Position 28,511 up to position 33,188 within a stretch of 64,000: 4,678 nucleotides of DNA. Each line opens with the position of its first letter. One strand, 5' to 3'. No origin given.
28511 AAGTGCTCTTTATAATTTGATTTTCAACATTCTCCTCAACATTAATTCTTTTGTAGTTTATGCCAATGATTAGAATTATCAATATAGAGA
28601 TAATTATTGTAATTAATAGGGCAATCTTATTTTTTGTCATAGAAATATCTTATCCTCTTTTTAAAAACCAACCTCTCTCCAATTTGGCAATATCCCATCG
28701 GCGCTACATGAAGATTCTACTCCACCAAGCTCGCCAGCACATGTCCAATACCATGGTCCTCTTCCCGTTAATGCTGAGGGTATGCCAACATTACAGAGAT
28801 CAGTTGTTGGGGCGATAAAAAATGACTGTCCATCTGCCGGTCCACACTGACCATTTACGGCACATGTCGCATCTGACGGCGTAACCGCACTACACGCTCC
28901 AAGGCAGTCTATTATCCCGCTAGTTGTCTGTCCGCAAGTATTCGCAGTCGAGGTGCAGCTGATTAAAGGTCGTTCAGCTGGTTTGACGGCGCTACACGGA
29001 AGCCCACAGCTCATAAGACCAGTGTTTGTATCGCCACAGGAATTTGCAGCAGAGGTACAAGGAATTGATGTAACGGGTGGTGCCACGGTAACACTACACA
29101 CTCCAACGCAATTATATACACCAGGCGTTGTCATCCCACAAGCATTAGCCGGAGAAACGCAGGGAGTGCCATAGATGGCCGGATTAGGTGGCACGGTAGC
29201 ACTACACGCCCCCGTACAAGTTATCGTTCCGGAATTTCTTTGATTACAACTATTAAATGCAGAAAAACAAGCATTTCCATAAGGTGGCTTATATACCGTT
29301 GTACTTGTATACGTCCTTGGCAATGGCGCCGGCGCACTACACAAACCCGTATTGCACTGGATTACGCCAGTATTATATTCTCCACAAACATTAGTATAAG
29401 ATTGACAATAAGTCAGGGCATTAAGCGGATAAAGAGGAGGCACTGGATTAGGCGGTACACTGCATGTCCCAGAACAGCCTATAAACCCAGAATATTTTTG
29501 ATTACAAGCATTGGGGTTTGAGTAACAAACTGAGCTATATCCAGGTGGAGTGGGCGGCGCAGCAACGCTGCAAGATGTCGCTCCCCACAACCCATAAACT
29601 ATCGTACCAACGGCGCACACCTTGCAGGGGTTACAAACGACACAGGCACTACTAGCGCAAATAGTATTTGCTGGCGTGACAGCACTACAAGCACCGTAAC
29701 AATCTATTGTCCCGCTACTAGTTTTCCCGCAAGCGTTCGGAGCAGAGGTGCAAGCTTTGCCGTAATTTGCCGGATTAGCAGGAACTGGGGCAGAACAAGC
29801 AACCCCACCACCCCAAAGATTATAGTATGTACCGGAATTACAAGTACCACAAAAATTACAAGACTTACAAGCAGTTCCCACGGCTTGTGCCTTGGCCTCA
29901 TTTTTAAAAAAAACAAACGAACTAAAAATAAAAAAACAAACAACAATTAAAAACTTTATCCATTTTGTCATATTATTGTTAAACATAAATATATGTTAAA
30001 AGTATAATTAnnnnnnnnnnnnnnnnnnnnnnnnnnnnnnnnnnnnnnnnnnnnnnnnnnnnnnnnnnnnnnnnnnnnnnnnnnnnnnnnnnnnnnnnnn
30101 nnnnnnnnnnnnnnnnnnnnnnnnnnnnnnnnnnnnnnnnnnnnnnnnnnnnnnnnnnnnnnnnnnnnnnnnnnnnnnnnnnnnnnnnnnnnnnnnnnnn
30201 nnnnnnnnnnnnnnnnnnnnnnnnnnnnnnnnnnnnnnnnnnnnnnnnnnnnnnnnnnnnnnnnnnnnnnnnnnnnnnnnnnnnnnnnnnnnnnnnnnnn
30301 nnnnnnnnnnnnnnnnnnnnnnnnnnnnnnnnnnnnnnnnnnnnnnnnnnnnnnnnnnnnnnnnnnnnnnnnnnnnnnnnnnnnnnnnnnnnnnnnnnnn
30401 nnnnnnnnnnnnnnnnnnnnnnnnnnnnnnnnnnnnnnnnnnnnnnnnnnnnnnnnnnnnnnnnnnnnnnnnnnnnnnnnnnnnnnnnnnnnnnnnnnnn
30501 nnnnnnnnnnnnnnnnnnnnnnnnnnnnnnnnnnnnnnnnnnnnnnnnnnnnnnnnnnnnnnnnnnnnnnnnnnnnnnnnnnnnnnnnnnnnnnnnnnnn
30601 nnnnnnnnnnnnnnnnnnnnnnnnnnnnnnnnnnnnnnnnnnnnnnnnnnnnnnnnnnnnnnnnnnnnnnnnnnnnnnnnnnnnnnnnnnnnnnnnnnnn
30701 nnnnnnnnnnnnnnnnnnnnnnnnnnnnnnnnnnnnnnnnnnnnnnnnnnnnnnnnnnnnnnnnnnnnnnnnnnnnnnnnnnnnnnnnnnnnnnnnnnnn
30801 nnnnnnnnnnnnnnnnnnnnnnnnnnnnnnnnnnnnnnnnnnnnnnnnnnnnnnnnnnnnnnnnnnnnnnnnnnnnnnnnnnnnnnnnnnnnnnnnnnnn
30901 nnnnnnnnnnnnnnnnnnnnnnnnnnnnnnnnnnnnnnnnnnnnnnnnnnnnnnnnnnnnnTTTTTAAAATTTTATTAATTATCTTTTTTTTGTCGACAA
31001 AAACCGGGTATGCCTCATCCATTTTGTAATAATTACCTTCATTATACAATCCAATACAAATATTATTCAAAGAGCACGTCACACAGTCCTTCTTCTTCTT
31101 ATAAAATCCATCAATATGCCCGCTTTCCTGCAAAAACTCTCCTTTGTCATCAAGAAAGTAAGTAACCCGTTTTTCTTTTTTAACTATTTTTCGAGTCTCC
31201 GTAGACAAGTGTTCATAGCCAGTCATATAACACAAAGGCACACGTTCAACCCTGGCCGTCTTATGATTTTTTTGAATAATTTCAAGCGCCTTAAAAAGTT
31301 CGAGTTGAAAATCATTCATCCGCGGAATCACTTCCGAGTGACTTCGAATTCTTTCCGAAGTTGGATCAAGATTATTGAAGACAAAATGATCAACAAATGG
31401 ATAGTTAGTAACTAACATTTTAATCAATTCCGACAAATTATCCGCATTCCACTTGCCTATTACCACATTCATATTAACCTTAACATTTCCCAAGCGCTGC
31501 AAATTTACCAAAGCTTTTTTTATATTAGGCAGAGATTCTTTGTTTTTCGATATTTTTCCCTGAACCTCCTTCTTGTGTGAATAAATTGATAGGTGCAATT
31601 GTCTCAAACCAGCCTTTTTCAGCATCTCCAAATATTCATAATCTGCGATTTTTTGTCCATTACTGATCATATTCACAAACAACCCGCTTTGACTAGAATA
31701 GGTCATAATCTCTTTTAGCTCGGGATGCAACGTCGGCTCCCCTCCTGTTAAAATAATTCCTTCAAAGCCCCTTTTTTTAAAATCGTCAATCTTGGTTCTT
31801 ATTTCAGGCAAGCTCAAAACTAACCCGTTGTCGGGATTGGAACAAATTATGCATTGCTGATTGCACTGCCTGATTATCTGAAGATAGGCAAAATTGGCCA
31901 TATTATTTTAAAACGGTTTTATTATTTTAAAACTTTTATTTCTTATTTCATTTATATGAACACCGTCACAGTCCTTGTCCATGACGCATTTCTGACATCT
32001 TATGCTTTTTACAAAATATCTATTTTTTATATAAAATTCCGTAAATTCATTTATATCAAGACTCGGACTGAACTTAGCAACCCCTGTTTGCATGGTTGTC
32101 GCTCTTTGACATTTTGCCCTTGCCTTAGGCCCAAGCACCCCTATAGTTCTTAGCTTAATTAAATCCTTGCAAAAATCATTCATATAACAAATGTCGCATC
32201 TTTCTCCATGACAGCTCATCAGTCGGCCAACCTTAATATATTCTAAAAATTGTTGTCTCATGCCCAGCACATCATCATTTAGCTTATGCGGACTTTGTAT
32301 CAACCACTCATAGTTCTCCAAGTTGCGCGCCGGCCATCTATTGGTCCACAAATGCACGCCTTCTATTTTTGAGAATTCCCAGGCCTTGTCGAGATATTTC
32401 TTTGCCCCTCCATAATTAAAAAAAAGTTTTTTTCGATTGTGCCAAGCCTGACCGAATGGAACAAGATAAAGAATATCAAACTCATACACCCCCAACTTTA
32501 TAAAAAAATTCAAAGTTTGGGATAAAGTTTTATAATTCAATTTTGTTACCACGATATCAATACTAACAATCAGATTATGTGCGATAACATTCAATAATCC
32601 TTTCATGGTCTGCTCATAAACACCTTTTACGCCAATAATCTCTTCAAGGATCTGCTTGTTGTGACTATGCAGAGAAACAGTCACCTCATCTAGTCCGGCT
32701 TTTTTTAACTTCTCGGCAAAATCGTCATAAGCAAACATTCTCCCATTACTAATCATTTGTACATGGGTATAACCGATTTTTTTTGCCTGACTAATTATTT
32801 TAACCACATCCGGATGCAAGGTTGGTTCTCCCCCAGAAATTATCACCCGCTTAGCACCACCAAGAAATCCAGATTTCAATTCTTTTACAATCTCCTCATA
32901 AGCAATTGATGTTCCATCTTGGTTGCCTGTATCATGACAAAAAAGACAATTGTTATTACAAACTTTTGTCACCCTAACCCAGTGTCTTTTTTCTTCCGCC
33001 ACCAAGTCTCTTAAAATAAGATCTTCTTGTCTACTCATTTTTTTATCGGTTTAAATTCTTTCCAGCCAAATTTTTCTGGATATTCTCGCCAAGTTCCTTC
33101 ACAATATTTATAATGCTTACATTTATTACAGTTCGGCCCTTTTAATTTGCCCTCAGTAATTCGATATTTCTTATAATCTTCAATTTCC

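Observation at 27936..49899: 22-gene single-strand operon: His-Xaa-Ser peptide, eight radical SAM enzymes, YcaO, UbiU/UbiV-like pair, UbiA prenyltransferase, PP-loop ATPase and A24-like peptidase, a candidate undescribed maturation system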

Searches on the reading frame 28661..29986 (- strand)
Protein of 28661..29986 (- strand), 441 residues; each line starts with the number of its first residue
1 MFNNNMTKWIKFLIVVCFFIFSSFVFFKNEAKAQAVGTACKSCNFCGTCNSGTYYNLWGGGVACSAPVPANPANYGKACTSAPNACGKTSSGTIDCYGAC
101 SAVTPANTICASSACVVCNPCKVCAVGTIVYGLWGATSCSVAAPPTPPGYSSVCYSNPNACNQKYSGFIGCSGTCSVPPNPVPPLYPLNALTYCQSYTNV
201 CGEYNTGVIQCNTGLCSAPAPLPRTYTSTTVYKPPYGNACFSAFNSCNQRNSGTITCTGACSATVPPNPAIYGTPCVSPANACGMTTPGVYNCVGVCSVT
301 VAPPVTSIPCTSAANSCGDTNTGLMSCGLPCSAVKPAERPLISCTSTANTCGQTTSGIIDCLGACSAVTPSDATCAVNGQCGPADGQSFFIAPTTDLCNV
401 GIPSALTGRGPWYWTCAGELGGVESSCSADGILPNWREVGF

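Call 12: search_protein_families(library=pfam, proteins=[window:28661-29986:-], max_evalue=0.01)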
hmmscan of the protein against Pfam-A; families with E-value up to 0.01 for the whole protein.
window:28661-29986:- (441 aa): 0 families

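Call 103: search_protein_families(library=ncbifam, proteins=[window:28661-29986:-], max_evalue=0.00001)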
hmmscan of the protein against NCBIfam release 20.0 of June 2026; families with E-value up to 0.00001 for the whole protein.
window:28661-29986:- (441 aa): 0 families

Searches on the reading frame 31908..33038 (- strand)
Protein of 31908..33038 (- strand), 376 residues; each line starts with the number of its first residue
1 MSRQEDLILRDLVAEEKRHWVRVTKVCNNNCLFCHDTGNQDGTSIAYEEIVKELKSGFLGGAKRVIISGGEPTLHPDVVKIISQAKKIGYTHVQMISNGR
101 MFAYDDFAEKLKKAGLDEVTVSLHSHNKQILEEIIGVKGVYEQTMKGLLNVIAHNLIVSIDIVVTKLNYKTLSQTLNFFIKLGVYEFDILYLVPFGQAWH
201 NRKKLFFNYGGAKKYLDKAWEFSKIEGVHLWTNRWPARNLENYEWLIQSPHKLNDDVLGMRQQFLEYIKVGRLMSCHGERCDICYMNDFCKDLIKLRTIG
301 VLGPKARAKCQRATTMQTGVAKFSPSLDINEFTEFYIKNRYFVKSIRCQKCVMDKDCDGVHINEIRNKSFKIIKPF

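Call 5: search_protein_families(library=ncbifam, proteins=[window:31908-33038:-], max_evalue=0.01)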
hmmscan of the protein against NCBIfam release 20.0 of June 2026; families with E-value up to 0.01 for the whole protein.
window:31908-33038:- (376 aa): 59 families (the best 25 are shown)
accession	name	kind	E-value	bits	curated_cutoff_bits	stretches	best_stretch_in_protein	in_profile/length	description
TIGR03977.1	rSAM_pair_HxsC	equivalog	6.3e-34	117.2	267.9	1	12-230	20-243/292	His-Xaa-Ser system radical SAM maturase HxsC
TIGR02668.1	moaA_archaeal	equivalog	1.3e-31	109.8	325.25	1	21-218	14-212/303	GTP 3',8-cyclase MoaA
NF038332.1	rSAM_rare_HxsC4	exception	9.3e-30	103.9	500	1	11-187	8-189/335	radical SAM protein HxsC4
NF001199.0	PRK00164.2-1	equivalog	6.8e-29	101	231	1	21-184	16-180/308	GTP 3',8-cyclase MoaA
TIGR04055.1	rSAM_NirJ2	equivalog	7e-23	81.7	500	1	23-200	6-182/326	putative heme d1 biosynthesis radical SAM protein NirJ2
TIGR02666.1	moaA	equivalog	1.4e-22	80.1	284.05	1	22-205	15-205/336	GTP 3',8-cyclase MoaA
TIGR04545.1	rSAM_ahbD_hemeb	equivalog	1.2e-21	77.5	500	1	22-199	5-182/339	heme b synthase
NF045646.2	rSAM_Se_TrsS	equivalog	2.5e-21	75.7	490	1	21-180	90-252/441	radical SAM (seleno)protein TrsS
TIGR04317.1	W_rSAM_matur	equivalog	6.9e-21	74.7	380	1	17-237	4-227/349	tungsten cofactor oxidoreductase radical SAM maturase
TIGR04053.2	TIGR04053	equivalog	1.4e-19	70.6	395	1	23-200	14-194/366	TIGR04053 family radical SAM/SPASM domain-containing protein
TIGR04303.1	GeoRSP_rSAM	equivalog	3.2e-18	66.4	400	1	23-204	11-189/325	GeoRSP system radical SAM/SPASM protein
NF050035.1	rSAM_WgK_link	exception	1.5e-17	63.6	650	1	21-199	13-191/367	radical SAM/SPASM peptide maturase WgkB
TIGR02109.1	PQQ_syn_pqqE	equivalog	5.6e-17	61.7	381.35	1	23-206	13-196/358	pyrroloquinoline quinone biosynthesis protein PqqE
TIGR04051.1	rSAM_NirJ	equivalog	2e-16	59.9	515.45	1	23-204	8-188/354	heme d1 biosynthesis radical SAM protein NirJ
NF045702.1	rSAM_GDGT_ether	equivalog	3.3e-16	59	450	1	21-180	90-254/486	tetraether lipid synthase Tes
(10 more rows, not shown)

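Call 7: search_protein_families(library=pfam, proteins=[window:31908-33038:-], max_evalue=0.01)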
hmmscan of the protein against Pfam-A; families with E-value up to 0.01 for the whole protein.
window:31908-33038:- (376 aa): 2 families
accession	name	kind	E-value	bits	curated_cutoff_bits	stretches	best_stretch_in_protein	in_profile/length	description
PF04055.27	Radical_SAM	-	4.5e-28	98.9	29.5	1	22-178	2-165/166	Radical SAM superfamily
PF19238.5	Radical_SAM_2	-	0.0057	16.8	26.7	0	109-180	70-142/151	Radical SAM-like domain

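Call 35: search_protein_families(library=padloc, proteins=[window:31908-33038:-], max_evalue=0.001)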
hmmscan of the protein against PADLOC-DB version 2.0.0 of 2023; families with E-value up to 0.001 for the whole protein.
window:31908-33038:- (376 aa): 3 families
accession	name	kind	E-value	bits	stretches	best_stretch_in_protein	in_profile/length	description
PDLC02903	pVip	-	3.4e-19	67.3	1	22-174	5-156/257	Viperins not associated with kinases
PDLC02904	pVip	-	2.2e-18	64.7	1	23-197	9-180/262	Viperins associated with kinases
PDLC02905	pVip-kinase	-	3.7e-08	31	1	25-171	190-344/474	Viperin-kinase fusion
